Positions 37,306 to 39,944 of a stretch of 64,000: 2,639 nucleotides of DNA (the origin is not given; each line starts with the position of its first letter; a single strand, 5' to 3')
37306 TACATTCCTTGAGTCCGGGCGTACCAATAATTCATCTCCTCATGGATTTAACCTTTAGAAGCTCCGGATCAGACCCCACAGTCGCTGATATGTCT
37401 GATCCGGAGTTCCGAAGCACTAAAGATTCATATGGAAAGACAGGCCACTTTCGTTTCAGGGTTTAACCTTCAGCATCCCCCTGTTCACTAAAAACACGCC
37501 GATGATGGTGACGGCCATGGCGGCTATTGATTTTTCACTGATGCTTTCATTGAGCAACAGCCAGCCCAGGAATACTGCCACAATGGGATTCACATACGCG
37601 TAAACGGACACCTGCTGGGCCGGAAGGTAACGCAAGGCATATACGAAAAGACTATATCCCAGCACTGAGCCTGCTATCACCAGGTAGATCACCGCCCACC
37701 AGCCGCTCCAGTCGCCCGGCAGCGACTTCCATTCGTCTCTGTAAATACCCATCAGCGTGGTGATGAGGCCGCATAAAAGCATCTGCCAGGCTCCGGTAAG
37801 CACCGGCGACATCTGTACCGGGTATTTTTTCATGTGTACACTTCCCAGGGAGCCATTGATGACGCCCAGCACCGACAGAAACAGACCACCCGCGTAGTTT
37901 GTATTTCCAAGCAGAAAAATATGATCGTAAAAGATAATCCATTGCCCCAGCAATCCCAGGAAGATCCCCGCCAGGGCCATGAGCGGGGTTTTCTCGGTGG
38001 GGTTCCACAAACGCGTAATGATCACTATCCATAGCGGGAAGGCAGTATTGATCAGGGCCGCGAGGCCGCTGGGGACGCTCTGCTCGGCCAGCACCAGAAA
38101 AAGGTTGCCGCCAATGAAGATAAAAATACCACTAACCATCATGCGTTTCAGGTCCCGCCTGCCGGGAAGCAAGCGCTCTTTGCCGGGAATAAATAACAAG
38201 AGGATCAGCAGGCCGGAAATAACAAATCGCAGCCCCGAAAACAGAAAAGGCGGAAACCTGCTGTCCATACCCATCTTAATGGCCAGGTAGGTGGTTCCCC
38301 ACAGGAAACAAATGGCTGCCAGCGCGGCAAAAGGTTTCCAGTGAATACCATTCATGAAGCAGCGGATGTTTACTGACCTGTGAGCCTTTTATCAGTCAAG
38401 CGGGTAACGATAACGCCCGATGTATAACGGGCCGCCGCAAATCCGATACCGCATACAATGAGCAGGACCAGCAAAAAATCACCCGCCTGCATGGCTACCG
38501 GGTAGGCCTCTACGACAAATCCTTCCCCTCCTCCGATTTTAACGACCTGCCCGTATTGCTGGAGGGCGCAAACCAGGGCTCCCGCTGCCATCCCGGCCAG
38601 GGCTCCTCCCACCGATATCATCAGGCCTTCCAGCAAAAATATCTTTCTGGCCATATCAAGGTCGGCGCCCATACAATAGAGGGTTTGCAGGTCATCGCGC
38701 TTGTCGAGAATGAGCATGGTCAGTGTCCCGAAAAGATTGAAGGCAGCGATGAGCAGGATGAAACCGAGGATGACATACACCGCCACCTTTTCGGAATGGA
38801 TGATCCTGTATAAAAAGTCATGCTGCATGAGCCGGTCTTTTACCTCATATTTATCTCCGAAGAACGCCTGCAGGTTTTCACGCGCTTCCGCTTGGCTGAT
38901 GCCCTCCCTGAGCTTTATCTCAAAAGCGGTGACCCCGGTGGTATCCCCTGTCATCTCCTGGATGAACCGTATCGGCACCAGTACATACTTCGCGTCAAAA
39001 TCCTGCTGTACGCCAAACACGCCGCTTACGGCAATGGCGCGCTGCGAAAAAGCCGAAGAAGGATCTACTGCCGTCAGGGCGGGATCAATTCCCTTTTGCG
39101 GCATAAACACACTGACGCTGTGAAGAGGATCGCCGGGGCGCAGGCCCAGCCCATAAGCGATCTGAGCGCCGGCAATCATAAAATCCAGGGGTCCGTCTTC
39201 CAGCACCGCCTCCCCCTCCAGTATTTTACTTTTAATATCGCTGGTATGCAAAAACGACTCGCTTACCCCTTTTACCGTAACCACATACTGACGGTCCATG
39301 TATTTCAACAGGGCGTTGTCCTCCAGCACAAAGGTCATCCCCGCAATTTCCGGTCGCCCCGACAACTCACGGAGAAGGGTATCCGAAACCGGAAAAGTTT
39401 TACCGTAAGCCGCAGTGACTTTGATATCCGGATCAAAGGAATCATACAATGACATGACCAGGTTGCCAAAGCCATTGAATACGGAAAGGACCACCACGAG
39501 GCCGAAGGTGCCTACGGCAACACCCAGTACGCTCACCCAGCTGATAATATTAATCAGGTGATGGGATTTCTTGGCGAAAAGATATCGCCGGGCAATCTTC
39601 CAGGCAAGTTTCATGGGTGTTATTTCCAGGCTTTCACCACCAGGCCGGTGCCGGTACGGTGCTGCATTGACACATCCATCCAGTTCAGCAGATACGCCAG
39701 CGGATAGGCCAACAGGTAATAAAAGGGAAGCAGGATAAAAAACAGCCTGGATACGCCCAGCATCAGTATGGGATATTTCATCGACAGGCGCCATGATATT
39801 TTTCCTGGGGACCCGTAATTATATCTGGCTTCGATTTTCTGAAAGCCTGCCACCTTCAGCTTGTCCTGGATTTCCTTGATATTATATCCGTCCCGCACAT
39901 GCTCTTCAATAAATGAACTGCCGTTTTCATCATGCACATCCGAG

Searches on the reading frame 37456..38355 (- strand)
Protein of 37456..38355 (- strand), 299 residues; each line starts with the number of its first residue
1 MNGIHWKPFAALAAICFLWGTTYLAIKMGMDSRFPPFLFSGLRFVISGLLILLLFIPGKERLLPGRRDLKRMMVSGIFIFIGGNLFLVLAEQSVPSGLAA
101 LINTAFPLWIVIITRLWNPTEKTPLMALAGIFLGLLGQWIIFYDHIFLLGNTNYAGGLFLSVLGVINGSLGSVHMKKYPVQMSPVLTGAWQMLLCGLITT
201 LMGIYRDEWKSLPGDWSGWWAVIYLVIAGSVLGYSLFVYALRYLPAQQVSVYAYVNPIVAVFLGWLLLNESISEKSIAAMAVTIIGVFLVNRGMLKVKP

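Call 60: search_protein_families(library=pfam, proteins=[window:37456-38355:-], max_evalue=0.00001)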
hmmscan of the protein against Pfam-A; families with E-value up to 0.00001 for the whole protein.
window:37456-38355:- (299 aa): 1 family
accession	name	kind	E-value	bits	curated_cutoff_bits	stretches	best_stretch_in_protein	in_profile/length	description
PF00892.27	EamA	-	7.3e-41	140.1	28.2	2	157-291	3-134/135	EamA-like transporter family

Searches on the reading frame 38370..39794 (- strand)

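Call 60: search_protein_families(library=pfam, proteins=[window:38370-39794:-], max_evalue=0.00001)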
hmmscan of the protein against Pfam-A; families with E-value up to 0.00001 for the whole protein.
window:38370-39794:- (474 aa): 2 families
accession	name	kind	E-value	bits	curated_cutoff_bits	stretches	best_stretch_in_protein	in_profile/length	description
PF12704.14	MacB_PCD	-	7.3e-10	39.9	27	1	85-310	1-206/207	MacB-like periplasmic core domain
PF02687.27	FtsX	-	1.6e-08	35.1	25.5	1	341-455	2-108/120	FtsX-like permease C-terminal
